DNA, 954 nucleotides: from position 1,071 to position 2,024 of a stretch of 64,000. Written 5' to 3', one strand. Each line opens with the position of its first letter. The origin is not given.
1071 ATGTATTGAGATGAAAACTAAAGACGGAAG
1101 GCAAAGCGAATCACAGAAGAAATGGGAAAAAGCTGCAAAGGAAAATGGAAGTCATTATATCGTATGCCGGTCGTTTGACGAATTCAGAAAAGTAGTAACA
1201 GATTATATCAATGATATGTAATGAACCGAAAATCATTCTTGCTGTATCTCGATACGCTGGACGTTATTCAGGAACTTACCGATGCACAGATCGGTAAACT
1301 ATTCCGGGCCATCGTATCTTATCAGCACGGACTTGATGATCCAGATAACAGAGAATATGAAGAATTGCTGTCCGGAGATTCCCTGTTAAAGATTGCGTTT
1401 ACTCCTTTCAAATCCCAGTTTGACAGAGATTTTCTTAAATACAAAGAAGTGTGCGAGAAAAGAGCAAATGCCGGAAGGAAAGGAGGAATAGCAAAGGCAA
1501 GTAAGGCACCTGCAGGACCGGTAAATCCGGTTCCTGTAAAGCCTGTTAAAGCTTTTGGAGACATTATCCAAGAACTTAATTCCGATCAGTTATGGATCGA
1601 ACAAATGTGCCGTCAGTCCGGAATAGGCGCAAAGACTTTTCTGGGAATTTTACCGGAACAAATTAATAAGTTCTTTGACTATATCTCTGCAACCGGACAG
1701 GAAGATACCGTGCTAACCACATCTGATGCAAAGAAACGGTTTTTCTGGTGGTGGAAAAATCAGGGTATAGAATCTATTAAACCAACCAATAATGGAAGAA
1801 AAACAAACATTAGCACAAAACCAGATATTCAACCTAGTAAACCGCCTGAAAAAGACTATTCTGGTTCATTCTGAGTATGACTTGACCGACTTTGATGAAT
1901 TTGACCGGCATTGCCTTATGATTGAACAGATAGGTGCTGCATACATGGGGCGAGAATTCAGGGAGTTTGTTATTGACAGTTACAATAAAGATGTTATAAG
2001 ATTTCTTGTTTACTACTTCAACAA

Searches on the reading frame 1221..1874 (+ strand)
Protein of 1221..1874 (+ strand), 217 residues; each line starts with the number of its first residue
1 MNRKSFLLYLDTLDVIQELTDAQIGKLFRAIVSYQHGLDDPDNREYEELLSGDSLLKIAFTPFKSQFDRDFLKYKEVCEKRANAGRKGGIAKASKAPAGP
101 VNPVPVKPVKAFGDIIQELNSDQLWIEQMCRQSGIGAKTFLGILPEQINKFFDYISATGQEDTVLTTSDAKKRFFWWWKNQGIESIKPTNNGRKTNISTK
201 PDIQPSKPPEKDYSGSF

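Call 32: search_protein_families(library=phrogs, proteins=[window:1221-1874:+], max_evalue=0.001)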
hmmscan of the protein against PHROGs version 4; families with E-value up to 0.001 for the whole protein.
window:1221-1874:+ (217 aa): 4 families
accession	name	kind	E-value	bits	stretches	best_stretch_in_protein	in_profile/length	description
phrog_16304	-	unknown function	3.3e-15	57.7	1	1-96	2-88/244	-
phrog_19415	-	unknown function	3.7e-12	47.7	1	1-96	3-87/224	-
phrog_15768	-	unknown function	1.5e-06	29.4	1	3-96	2-78/228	-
phrog_6451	-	DNA, RNA and nucleotide metabolism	0.00043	21.1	0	2-95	7-109/272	primosomal protein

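Call 47: search_protein_families(library=pfam, proteins=[window:1221-1874:+], max_evalue=1)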
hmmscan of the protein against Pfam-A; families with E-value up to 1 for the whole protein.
window:1221-1874:+ (217 aa): 2 families
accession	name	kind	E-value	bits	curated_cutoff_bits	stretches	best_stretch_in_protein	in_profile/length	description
PF19808.4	DUF6291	-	5.5e-22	78.2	27.2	1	5-92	1-79/79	Family of unknown function (DUF6291)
PF25200.1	DUF7833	-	1.4e-16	60.7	24.3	1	116-179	1-62/63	Family of unknown function (DUF7833)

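Call 49: search_dna_similar(query=window:1221-1874:+, collection=phages, mode=protein, max_rows=30, max_evalue=0.001)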
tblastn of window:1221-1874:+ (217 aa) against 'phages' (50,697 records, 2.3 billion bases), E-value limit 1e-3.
Records with a match: 89; places in all: 89; records where one place covers at least 80% of the query: 0.
Best place of each record, by identity: <60% 89.
By first word of the organism name: Flavobacterium 63; Vibrio 10; Bacteriophage 4; Cellulophaga 4; Aeromonas 2; Riemerella 2; Olleya 2; Pseudoalteromonas 1; Shewanella 1.
By host as written in the record: Flavobacterium sp. BAL314 63; - 6; Vibrio cyclitrophicus 3; Vibrio breoganii 2; Vibrio parahaemolyticus 2; Riemerella anatipestifer 2; Olleya sp. HaHaR_3_96 2; Cellulophaga baltica #19 2; and 6 more.
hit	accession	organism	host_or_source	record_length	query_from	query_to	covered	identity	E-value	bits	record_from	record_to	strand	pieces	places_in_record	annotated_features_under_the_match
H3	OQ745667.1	Pseudoalteromonas phage PS_L5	Pseudoalteromonas marina Mano4(T)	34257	3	92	41%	52.2%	4e-18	87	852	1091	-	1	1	hypothetical protein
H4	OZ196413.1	Vibrio phage D478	Seawater and oysters mix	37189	3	92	41%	50.5%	1e-17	86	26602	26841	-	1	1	hypothetical protein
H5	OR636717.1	Shewanella phage ZP9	Shewanella xiamenensis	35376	1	92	42%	45.7%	1e-16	84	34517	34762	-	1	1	hypothetical protein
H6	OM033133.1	Aeromonas phage phiA005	Aeromonas sp.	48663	2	93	42%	44.8%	3e-13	74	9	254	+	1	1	hypothetical protein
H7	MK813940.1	Aeromonas phage 4_L372X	Aeromonas hydrophila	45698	2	93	42%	44.8%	3e-13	74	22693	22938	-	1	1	hypothetical protein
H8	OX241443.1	Vibrio phage 199E37-1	Seawater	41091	3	93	42%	45.1%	7e-16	81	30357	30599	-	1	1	conserved hypothetical protein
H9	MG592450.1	Vibrio phage 1.074.O._10N.222.49.B7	Vibrio breoganii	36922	3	89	40%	46.0%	5e-14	76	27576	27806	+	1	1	hypothetical protein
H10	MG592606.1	Vibrio phage 1.240.O._10N.261.52.F8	Vibrio breoganii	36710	3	89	40%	46.0%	6e-14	76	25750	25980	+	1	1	hypothetical protein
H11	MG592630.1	Vibrio phage 1.265.O._10N.286.52.F6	Vibrio cyclitrophicus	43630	3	93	42%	44.0%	4e-13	73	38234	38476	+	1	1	hypothetical protein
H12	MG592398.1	Vibrio phage 1.013.O._10N.286.54.F9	Vibrio cyclitrophicus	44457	3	80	36%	47.4%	6e-14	76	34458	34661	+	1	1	hypothetical protein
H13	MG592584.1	Vibrio phage 1.214.O._10N.222.54.F11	Vibrio cyclitrophicus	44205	3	80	36%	47.4%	9e-14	75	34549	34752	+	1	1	hypothetical protein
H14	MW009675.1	Vibrio phage vB_VpP_BT-1011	Vibrio parahaemolyticus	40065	3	80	36%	47.4%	2e-13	74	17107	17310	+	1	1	hypothetical protein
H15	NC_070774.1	Vibrio phage vB_VpP_BT-1011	Vibrio parahaemolyticus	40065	3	80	36%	47.4%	2e-13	74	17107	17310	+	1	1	hypothetical protein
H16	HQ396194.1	Riemerella phage RAP44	Riemerella anatipestifer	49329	3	87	39%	42.0%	1e-12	72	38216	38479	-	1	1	phage replication protein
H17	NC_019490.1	Riemerella phage RAP44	Riemerella anatipestifer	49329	3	87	39%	42.0%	1e-12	72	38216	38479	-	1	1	primosomal protein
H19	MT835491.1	Bacteriophage sp.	human fecal samples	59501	2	92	42%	37.4%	1e-4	48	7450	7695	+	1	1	record has no annotation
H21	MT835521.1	Bacteriophage sp.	human fecal samples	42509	2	92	42%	34.1%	1e-6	54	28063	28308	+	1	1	record has no annotation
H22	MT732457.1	Olleya phage Harreka_1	Olleya sp. HaHaR_3_96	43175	2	93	42%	32.6%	2e-5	50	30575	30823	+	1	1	replication protein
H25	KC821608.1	Cellulophaga phage phi19:3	Cellulophaga baltica #19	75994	2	89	41%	30.3%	3e-7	56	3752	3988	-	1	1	hypothetical protein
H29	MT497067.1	Flavobacterium phage vB_FspP_elemoC_14-1A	Flavobacterium sp. BAL314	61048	2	92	42%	28.6%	3e-4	47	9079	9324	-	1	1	replication protein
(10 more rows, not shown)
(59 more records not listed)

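Call 50: get_annotated_region(hit=H16, flank=5000)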
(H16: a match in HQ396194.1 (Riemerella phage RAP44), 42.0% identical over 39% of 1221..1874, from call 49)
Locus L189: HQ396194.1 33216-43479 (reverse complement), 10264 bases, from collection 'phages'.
description: Riemerella phage RAP44, complete genome.
organism: Riemerella phage RAP44 (NCBI taxid 936152)
taxonomy: Viruses; Duplodnaviria; Heunggongvirae; Uroviricota; Caudoviricetes
host: Riemerella anatipestifer; source: -; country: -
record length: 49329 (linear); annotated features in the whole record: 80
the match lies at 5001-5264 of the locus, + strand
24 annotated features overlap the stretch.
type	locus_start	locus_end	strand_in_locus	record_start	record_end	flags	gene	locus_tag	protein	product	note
CDS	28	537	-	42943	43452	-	-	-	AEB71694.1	hypothetical protein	-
CDS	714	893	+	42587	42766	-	-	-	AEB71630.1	hypothetical protein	-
CDS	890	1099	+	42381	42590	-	-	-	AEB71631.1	hypothetical protein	-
CDS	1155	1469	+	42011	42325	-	-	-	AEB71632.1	hypothetical protein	-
CDS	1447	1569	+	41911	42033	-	-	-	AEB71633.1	hypothetical protein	-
CDS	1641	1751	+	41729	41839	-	-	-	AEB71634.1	hypothetical protein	-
CDS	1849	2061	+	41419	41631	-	-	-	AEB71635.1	hypothetical protein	-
CDS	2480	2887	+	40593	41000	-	-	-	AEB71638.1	hypothetical protein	-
CDS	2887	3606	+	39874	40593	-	-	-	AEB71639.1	phage exonuclease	protein of YqaJ viral recombinase family; DNA-binding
CDS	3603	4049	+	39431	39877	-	-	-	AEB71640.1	hypothetical protein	-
CDS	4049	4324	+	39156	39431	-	-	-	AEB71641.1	HNH endonuclease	protein of DUF968 superfamily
CDS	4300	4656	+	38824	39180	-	-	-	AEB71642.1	single-strand binding protein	protein of DUF3127 superfamily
CDS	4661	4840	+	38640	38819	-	-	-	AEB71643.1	hypothetical protein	-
CDS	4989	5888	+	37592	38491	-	-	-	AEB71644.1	phage replication protein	-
CDS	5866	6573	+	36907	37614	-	-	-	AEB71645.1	hypothetical protein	-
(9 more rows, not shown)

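Call 51: get_annotated_region(hit=H3, flank=5000)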
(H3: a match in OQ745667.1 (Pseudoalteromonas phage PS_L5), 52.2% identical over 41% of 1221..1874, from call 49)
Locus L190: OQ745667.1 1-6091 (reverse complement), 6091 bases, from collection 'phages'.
description: Pseudoalteromonas phage PS_L5, complete genome.
organism: Pseudoalteromonas phage PS_L5 (NCBI taxid 3044217)
taxonomy: Viruses; Duplodnaviria; Heunggongvirae; Uroviricota; Caudoviricetes
host: Pseudoalteromonas marina Mano4(T); source: -; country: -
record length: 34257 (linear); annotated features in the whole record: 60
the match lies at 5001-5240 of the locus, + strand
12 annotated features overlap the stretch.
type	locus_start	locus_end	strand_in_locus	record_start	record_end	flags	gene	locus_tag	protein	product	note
CDS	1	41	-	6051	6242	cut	-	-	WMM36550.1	hypothetical protein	-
CDS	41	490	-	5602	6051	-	-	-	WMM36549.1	hypothetical protein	-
CDS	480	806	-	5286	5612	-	-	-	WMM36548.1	hypothetical protein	-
CDS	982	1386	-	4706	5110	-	-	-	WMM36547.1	crossover junction endodeoxyribonuclease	-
CDS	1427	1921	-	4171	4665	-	-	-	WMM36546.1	single-strand DNA binding protein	-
CDS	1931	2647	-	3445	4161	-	-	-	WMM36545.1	hypothetical protein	-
CDS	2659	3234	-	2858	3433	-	-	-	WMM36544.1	single-strand DNA binding protein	-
CDS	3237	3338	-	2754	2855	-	-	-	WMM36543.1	hypothetical protein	-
CDS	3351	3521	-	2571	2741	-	-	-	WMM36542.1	hypothetical protein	-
CDS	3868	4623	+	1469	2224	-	-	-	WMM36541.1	hypothetical protein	-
CDS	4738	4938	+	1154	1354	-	-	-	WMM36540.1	hypothetical protein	-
CDS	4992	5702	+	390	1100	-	-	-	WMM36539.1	hypothetical protein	-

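Call 52: get_annotated_region(hit=H19, flank=8000)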
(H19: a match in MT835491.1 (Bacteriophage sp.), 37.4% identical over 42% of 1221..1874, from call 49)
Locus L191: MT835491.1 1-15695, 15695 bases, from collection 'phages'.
description: UNVERIFIED: Bacteriophage sp. clone scaffold_33 genomic sequence.
organism: Bacteriophage sp. (NCBI taxid 38018)
taxonomy: Viruses
host: -; source: human fecal samples; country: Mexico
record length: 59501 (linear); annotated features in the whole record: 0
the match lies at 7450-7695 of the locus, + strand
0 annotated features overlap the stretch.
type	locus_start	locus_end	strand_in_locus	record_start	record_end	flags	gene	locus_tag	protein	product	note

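Call 57: get_annotated_region(hit=H4, flank=2000)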
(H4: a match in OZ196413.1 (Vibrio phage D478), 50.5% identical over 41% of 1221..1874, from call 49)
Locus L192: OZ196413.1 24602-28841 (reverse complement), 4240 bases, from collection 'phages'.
description: Vibrio phage D478 genome assembly, chromosome: VPD478_1.
organism: Vibrio phage D478 (NCBI taxid 3105241)
taxonomy: Viruses
host: -; source: Seawater and oysters mix; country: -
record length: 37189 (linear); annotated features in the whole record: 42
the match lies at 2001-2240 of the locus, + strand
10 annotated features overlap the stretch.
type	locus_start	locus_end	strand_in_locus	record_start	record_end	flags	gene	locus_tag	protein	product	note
CDS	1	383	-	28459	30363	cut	-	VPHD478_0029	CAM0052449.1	RecE-like recombination exonuclease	-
CDS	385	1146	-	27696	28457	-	-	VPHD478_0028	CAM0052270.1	Erf-like ssDNA annealing protein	-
CDS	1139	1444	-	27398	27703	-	-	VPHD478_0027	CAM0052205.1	hypothetical protein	-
CDS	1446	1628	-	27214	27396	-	-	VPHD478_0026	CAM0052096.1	hypothetical protein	-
CDS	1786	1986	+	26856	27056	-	-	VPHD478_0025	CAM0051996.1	transcriptional regulator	-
CDS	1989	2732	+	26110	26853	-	-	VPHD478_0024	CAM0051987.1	hypothetical protein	-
CDS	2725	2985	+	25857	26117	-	-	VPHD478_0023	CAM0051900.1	hypothetical protein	-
CDS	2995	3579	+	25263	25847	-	-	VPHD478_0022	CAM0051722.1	hypothetical protein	-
CDS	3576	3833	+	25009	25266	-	-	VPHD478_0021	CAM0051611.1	hypothetical protein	-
CDS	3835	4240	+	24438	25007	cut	-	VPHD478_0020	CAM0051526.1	DNA methyltransferase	-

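Call 58: get_annotated_region(hit=H5, flank=2000)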
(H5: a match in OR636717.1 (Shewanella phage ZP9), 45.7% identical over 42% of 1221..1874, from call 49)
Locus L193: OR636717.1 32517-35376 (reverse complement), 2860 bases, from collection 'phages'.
description: Shewanella phage ZP9, complete genome.
organism: Shewanella phage ZP9 (NCBI taxid 3092552)
taxonomy: Viruses; Duplodnaviria; Heunggongvirae; Uroviricota; Caudoviricetes
host: Shewanella xiamenensis; source: -; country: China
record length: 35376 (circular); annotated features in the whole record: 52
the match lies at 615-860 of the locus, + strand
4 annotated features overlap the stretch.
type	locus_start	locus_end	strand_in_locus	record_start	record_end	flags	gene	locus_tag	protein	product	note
CDS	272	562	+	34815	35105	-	-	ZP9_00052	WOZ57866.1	hypothetical protein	-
CDS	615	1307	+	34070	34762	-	-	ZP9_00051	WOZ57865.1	hypothetical protein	-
CDS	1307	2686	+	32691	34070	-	-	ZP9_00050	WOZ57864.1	hypothetical protein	-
CDS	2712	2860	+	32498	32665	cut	-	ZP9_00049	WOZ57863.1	hypothetical protein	-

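Call 59: get_annotated_region(hit=H7, flank=2000)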
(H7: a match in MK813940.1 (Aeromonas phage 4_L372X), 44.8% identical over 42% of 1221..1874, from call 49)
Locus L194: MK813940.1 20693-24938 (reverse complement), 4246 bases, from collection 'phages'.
description: Aeromonas phage 4_L372X, complete genome.
organism: Aeromonas phage 4_L372X (NCBI taxid 2588519)
taxonomy: Viruses; Duplodnaviria; Heunggongvirae; Uroviricota; Caudoviricetes
host: Aeromonas hydrophila; source: lake water; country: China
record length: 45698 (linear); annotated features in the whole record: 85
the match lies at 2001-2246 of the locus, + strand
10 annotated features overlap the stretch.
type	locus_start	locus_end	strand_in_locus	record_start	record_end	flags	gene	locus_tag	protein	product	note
CDS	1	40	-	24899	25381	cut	-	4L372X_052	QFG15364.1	hypothetical protein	hypothetical protein [Escherichia coli]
CDS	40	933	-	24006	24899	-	-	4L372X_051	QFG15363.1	DNA recombinase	DNA recombinase [Cronobacter sakazakii]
CDS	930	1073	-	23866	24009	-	-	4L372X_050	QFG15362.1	hypothetical protein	-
CDS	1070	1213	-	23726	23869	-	-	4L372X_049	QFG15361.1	hypothetical protein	-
CDS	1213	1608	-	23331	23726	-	-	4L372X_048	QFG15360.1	hypothetical protein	-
CDS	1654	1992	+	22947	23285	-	-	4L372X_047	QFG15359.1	hypothetical protein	-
CDS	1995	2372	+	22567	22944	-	-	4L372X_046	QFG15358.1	hypothetical protein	hypothetical protein [Paludibacter propionicigenes]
CDS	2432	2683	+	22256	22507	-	-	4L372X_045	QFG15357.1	hypothetical protein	-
CDS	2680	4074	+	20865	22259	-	-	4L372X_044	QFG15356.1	replicative DNA helicase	Replicative DNA helicase [Morganella morganii]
CDS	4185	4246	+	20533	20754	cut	-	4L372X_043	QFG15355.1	hypothetical protein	-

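Call 60: get_annotated_region(hit=H8, flank=2000)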
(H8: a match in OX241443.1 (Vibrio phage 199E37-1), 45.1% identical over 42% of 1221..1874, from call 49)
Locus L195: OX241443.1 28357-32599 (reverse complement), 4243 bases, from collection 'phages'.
description: Vibrio phage 199E37-1 genome assembly, chromosome: VP115E34_1.
organism: Vibrio phage 199E37-1 (NCBI taxid 2963176)
taxonomy: Viruses; Duplodnaviria; Heunggongvirae; Uroviricota; Caudoviricetes
host: -; source: Seawater; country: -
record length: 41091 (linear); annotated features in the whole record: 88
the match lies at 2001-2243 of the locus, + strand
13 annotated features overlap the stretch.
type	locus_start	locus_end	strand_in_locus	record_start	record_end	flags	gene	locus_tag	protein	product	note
CDS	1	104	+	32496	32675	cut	-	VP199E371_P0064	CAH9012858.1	conserved hypothetical protein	-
CDS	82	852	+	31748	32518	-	-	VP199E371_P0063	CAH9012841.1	putative Rha family regulatory protein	-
CDS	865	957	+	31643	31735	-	-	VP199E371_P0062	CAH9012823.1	hypothetical protein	-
CDS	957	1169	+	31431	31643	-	-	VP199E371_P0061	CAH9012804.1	hypothetical protein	-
CDS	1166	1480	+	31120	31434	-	-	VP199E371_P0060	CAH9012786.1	putative DNA-binding protein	-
CDS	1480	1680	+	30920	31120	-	-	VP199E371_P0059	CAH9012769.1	conserved hypothetical protein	-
CDS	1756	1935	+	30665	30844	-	-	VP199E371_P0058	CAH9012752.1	conserved hypothetical protein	-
CDS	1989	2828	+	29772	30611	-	-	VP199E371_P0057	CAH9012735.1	conserved hypothetical protein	-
CDS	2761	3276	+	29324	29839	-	-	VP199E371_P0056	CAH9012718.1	putative replication protein P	-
CDS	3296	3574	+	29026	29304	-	-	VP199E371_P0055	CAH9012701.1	conserved hypothetical protein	-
CDS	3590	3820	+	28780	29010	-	-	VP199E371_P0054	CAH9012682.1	hypothetical protein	-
CDS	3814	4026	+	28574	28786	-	-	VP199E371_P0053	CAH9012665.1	conserved hypothetical protein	-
CDS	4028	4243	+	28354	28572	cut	-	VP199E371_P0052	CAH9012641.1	conserved hypothetical protein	-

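Call 61: get_annotated_region(hit=H9, flank=2000)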
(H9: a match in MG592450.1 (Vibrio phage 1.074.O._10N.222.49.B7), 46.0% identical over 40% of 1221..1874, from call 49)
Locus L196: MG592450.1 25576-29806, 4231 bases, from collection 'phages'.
description: Vibrio phage 1.074.O._10N.222.49.B7, partial genome.
organism: Vibrio phage 1.074.O._10N.222.49.B7 (NCBI taxid 1881191)
taxonomy: Viruses; Duplodnaviria; Heunggongvirae; Uroviricota; Caudoviricetes
host: Vibrio breoganii; source: iron chloride precipitation of 0.2um-filtered seawater, resuspended in oxalate solution; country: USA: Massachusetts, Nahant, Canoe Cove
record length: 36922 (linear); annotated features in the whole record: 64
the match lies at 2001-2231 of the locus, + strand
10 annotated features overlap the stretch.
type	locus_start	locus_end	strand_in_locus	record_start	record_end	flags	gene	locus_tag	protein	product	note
CDS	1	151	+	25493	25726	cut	-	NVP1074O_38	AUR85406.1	hypothetical protein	NVP1074O_38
CDS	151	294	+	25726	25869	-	-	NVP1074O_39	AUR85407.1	TMhelix containing protein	NVP1074O_39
CDS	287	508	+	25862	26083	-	-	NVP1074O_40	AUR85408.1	hypothetical protein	NVP1074O_40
CDS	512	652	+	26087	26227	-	-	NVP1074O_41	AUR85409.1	coil containing protein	NVP1074O_41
CDS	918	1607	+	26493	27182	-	-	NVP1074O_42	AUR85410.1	coil containing protein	NVP1074O_42; tara_best_match:OM-RGC.v1.010602647; cvp_best_match:CAMPEP_0000029134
CDS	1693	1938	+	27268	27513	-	-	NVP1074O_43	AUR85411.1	DNA-binding domain protein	NVP1074O_43; InterPro:IPR010982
CDS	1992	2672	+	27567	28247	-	-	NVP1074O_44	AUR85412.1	hypothetical protein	NVP1074O_44; tara_best_match:OM-RGC.v1.014195690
CDS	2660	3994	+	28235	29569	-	-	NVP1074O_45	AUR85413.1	DnaB-like DNA helicase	NVP1074O_45; tara_best_match:OM-RGC.v1.002403473; cvp_best_match:CAMPEP_0000029048; InterPro:IPR007694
CDS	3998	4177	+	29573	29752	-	-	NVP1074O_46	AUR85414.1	hypothetical protein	NVP1074O_46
CDS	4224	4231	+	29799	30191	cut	-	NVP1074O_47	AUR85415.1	coil containing protein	NVP1074O_47; aclame_best_match:protein:proph:170864; tara_best_match:OM-RGC.v1.029362766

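Call 62: get_annotated_region(hit=H12, flank=2000)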
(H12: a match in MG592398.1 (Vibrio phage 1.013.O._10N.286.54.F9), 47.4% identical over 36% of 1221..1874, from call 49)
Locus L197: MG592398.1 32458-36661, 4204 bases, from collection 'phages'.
description: Vibrio phage 1.013.O._10N.286.54.F9, partial genome.
organism: Vibrio phage 1.013.O._10N.286.54.F9 (NCBI taxid 1881244)
taxonomy: Viruses; Duplodnaviria; Heunggongvirae; Uroviricota; Caudoviricetes
host: Vibrio cyclitrophicus; source: iron chloride precipitation of 0.2um-filtered seawater, resuspended in oxalate solution; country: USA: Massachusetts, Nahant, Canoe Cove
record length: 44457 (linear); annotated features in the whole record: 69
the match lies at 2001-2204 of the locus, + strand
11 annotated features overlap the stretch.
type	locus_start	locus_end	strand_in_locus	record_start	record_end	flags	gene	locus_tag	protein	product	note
CDS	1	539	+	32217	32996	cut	-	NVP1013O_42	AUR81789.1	AntA/AntB antirepressor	NVP1013O_42; InterPro:IPR013557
CDS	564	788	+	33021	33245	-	-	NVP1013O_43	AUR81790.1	hypothetical protein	NVP1013O_43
CDS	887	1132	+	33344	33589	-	-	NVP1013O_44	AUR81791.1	hypothetical protein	NVP1013O_44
CDS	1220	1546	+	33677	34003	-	-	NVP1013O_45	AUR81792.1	hypothetical protein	NVP1013O_45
CDS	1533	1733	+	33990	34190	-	-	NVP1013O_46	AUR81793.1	hypothetical protein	NVP1013O_46; tara_best_match:OM-RGC.v1.035943074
CDS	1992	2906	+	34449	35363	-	-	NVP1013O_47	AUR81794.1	hypothetical protein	NVP1013O_47; tara_best_match:OM-RGC.v1.011736417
CDS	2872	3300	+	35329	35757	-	-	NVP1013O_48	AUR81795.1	hypothetical protein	NVP1013O_48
CDS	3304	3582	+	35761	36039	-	-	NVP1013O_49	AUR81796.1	hypothetical protein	NVP1013O_49; tara_best_match:OM-RGC.v1.032407151; cvp_best_match:RF_PEP_422937539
CDS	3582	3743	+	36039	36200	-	-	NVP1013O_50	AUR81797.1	hypothetical protein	NVP1013O_50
CDS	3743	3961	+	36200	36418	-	-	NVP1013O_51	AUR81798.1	hypothetical protein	NVP1013O_51; tara_best_match:OM-RGC.v1.034682106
CDS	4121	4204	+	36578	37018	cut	-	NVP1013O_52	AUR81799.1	protein of unknown function DUF1367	NVP1013O_52; aclame_best_match:protein:proph:183391; tara_best_match:OM-RGC.v1.026028340; ...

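Call 63: get_annotated_region(hit=H22, flank=2000)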
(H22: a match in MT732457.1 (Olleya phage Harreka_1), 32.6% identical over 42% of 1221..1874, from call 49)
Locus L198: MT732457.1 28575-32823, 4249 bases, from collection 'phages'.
description: Olleya phage Harreka_1, complete genome.
organism: Olleya phage Harreka_1 (NCBI taxid 2745673)
taxonomy: Viruses; Duplodnaviria; Heunggongvirae; Uroviricota; Caudoviricetes; Aggregaviridae; Harrekavirus; Harrekavirus harreka
host: Olleya sp. HaHaR_3_96; source: surface seawater; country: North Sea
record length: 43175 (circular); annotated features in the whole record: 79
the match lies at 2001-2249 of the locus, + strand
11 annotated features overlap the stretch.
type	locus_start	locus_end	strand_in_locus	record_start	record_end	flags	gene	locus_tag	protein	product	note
CDS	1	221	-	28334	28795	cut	-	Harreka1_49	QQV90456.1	hypothetical protein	-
CDS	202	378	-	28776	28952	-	-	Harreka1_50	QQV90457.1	hypothetical protein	-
CDS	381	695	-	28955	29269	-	-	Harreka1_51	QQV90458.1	hypothetical protein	-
CDS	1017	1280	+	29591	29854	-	-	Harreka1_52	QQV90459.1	hypothetical protein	-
CDS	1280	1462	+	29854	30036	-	-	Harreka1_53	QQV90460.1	hypothetical protein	-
CDS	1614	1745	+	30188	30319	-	-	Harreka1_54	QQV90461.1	hypothetical protein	-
CDS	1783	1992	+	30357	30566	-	-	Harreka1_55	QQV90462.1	hypothetical protein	-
CDS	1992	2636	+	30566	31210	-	-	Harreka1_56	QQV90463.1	replication protein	-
CDS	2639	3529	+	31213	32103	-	-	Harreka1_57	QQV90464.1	hypothetical protein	-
CDS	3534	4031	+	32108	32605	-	-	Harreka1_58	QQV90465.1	hypothetical protein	-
CDS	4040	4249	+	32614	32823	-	-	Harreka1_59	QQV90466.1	hypothetical protein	-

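Call 64: get_annotated_region(hit=H25, flank=2000)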
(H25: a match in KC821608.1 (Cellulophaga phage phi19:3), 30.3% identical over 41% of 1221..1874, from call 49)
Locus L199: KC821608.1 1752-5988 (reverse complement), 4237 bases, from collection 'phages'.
description: Cellulophaga phage phi19:3, complete genome.
organism: Cellulophaga phage phi19:3 (NCBI taxid 1327971)
taxonomy: Viruses; Duplodnaviria; Heunggongvirae; Uroviricota; Caudoviricetes; Pachyviridae; Baltivirus; Baltivirus phi19tres
host: Cellulophaga baltica #19; source: seawater; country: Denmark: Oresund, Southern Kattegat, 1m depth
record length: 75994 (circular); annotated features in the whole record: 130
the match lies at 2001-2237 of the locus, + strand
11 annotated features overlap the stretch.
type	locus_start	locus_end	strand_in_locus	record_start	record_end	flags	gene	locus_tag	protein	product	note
CDS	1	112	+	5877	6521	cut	-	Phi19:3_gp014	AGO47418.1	hypothetical protein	-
CDS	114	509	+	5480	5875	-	-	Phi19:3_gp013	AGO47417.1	DnaA protein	annotation based on sequence similarity to NCBI ZP_05348368, CDD cd06571, and PfamPF08299.6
CDS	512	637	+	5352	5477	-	-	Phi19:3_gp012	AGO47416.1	hypothetical protein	-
CDS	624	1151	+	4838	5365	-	-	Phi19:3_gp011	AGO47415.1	hypothetical protein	-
CDS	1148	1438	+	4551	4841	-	-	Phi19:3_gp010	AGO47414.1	hypothetical protein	-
CDS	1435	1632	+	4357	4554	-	-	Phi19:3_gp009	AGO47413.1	hypothetical protein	-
CDS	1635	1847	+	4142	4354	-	-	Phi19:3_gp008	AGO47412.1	hypothetical protein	-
CDS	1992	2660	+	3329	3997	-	-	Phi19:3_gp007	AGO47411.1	hypothetical protein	-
CDS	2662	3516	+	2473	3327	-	-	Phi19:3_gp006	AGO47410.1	DNA replication protein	annotation based on sequence similarity to NCBI ZP_10841663 and CDD COG1484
CDS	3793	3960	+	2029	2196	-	-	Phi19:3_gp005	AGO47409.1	hypothetical protein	-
CDS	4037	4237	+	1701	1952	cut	-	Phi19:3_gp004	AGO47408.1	hypothetical protein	-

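Call 65: get_annotated_region(hit=H29, flank=2000)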
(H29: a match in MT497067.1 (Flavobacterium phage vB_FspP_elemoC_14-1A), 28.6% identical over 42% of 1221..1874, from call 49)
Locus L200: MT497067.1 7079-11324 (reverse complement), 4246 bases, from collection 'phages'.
description: Flavobacterium phage vB_FspP_elemoC_14-1A, partial genome.
organism: Flavobacterium phage vB_FspP_elemoC_14-1A (NCBI taxid 2743803)
taxonomy: Viruses; Duplodnaviria; Heunggongvirae; Uroviricota; Caudoviricetes; Elemovirus; Elemovirus elemoC
host: Flavobacterium sp. BAL314; source: Baltic Sea mesocosm; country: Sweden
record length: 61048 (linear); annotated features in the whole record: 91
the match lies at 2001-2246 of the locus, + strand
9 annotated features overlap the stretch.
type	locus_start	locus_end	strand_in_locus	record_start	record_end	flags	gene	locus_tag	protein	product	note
CDS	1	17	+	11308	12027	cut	-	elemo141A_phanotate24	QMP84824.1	5'-3' exonuclease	-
CDS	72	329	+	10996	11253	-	-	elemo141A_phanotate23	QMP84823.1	hypothetical protein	-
CDS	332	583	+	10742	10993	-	-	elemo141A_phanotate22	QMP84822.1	hypothetical protein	-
CDS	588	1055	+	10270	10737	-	-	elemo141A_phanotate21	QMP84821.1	ABC-type histidine transport system, ATPase component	ABC-type histidine transport system, ATPase component, HisP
CDS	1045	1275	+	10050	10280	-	-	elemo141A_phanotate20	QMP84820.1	hypothetical protein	-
tRNA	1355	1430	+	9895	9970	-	-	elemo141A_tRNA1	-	tRNA-Ala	-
CDS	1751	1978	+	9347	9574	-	-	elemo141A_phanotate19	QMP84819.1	hypothetical protein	-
CDS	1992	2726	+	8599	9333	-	-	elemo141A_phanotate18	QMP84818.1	replication protein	-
CDS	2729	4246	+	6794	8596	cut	-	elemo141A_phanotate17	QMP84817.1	DNA primase/helicase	DNA primase/helicase, contains TOPRIM domain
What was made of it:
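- On Iteron-plus-DUE phage replication origin (lambda ori / SPP1 oriL-oriR kind): The initiator role is inferred from gene context in other phages (calls 50, 59-61, 64, 65).
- In distant phages, DUF6291 genes are likewise followed by DnaB-like helicase, a putative replication protein P, a COG1484-based 'DNA replication protein' or primase/helicase genes (calls 59-61, 64, 65).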

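Call 66: get_annotated_region(hit=H21, flank=2000)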
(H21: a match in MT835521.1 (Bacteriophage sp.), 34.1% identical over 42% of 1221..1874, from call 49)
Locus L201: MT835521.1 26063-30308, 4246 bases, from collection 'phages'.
description: UNVERIFIED: Bacteriophage sp. clone scaffold_88 genomic sequence.
organism: Bacteriophage sp. (NCBI taxid 38018)
taxonomy: Viruses
host: -; source: human fecal samples; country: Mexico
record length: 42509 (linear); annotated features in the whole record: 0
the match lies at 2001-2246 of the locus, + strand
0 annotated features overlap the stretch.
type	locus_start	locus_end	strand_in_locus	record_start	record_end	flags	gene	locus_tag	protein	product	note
